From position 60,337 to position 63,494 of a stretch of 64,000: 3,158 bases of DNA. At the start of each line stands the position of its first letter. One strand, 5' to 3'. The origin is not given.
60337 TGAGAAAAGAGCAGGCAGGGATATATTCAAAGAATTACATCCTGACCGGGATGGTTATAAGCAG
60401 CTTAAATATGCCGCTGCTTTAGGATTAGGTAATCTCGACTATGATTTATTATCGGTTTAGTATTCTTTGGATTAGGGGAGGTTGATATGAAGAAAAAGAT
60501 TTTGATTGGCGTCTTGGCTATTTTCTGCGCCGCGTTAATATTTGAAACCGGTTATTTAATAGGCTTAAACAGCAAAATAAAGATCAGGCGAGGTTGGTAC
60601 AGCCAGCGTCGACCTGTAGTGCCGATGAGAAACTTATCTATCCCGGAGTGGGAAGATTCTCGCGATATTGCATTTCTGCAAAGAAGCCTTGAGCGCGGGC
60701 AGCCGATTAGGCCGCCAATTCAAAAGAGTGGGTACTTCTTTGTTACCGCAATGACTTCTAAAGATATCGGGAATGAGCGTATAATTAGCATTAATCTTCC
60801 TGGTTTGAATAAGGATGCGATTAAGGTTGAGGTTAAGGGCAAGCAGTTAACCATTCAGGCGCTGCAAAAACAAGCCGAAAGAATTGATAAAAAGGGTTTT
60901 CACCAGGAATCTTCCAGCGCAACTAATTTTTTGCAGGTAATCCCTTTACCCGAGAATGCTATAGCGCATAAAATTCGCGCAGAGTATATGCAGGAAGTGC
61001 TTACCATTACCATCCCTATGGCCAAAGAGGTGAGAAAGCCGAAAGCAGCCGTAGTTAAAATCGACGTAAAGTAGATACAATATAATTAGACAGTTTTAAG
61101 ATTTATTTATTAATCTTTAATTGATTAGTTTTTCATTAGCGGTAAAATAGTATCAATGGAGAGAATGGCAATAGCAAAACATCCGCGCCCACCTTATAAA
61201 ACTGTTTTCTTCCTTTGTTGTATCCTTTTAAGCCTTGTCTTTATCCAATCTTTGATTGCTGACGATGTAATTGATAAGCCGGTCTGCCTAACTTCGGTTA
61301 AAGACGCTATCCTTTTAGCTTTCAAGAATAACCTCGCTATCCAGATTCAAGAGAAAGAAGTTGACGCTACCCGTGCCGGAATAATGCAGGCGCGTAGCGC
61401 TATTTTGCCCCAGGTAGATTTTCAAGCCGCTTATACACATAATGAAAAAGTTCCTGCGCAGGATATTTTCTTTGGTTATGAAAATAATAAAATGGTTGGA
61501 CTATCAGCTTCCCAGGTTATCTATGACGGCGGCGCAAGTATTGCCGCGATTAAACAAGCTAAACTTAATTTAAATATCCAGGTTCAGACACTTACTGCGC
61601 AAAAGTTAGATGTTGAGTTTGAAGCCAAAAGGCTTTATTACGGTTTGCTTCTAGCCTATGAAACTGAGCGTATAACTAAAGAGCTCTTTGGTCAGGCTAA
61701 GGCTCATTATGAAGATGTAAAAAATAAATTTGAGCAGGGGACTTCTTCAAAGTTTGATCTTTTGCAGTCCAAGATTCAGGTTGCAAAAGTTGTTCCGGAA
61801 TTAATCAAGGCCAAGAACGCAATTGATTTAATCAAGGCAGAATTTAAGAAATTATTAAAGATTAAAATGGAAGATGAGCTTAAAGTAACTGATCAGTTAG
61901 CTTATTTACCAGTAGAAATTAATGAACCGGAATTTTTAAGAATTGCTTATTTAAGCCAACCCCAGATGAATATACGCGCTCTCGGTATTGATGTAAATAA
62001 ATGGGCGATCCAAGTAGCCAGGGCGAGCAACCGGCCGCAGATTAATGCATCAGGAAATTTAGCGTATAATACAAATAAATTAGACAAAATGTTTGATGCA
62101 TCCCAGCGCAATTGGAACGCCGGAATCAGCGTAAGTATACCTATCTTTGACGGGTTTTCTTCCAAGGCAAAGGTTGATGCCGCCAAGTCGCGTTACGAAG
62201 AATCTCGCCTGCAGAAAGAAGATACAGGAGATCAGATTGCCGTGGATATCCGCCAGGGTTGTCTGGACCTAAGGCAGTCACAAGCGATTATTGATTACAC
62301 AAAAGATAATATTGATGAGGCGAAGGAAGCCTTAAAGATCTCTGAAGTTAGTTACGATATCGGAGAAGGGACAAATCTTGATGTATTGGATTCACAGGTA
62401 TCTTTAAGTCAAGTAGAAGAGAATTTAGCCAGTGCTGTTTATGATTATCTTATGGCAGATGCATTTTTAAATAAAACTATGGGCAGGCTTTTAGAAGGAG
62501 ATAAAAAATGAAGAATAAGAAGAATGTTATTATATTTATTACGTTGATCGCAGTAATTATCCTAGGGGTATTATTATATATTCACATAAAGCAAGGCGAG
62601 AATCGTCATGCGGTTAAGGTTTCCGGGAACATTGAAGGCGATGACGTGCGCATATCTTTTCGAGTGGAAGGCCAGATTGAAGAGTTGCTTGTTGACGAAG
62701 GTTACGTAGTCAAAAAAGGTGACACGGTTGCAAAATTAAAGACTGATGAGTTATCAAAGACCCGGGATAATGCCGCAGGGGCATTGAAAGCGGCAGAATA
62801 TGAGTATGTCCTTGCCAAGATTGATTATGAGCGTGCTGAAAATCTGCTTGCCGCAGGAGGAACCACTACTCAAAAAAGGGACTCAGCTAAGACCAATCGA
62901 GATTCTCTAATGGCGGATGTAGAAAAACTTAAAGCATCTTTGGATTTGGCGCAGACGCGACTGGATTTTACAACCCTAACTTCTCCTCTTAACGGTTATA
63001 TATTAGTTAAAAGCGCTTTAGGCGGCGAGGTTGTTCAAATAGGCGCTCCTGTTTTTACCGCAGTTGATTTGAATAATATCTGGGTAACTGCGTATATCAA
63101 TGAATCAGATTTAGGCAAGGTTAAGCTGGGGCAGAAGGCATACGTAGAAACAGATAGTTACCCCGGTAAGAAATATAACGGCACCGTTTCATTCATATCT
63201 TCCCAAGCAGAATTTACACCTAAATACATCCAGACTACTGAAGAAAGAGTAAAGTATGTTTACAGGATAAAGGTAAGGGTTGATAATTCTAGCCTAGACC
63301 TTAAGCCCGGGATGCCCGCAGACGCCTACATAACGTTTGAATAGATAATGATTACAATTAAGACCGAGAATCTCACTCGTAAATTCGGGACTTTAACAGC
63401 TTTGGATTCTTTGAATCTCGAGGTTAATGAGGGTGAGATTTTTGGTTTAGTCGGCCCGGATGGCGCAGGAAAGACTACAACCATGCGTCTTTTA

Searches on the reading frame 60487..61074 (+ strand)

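Call 18: search_protein_families(library=pfam, proteins=[window:60487-61074:+], max_evalue=0.001)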
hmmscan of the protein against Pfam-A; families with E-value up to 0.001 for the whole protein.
window:60487-61074:+ (195 aa): 2 families
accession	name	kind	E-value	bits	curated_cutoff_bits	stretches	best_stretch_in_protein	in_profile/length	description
PF00011.27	HSP20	-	1.4e-14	54.4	20.8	1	99-192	10-101/102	Hsp20/alpha crystallin family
PF17886.7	ArsA_HSP20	-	2.3e-07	30.7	22.5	1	96-175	2-62/63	HSP20-like domain found in ArsA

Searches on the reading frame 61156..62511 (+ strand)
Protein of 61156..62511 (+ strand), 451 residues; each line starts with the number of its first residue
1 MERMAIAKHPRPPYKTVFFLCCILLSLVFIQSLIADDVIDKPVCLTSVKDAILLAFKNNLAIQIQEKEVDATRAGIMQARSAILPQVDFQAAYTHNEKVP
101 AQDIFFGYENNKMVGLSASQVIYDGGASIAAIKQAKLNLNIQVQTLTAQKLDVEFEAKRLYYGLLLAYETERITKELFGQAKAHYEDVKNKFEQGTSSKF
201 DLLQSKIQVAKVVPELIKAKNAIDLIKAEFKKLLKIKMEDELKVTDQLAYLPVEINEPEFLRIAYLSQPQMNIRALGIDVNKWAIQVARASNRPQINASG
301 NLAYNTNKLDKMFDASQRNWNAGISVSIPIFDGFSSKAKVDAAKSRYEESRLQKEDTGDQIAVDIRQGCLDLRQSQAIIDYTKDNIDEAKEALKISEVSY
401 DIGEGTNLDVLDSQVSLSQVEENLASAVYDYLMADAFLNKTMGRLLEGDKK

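Call 18: search_protein_families(library=pfam, proteins=[window:61156-62511:+], max_evalue=0.001)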
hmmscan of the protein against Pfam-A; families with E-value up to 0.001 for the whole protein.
window:61156-62511:+ (451 aa): 1 family
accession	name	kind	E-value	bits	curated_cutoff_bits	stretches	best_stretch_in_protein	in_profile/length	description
PF02321.23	OEP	-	6.9e-70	235.1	22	2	259-443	3-187/187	Outer membrane efflux protein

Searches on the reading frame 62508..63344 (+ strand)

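Call 18: search_protein_families(library=pfam, proteins=[window:62508-63344:+], max_evalue=0.001)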
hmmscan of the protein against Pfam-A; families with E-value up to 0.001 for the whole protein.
window:62508-63344:+ (278 aa): 4 families
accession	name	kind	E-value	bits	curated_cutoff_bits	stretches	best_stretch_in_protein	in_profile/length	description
PF16576.10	HlyD_D23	-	3.6e-28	98.8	30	1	34-270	4-213/214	Barrel-sandwich domain of CusB or HlyD membrane-fusion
PF13437.12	HlyD_3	-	5.4e-20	72.5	22.2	1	156-268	1-106/106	HlyD family secretion protein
PF13533.13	Biotin_lipoyl_2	-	4.8e-05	23.5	29.8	1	47-73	1-27/32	Biotin-lipoyl like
PF12700.13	HlyD_2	-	9.7e-05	21.7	25.1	0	172-227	249-300/416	HlyD family secretion protein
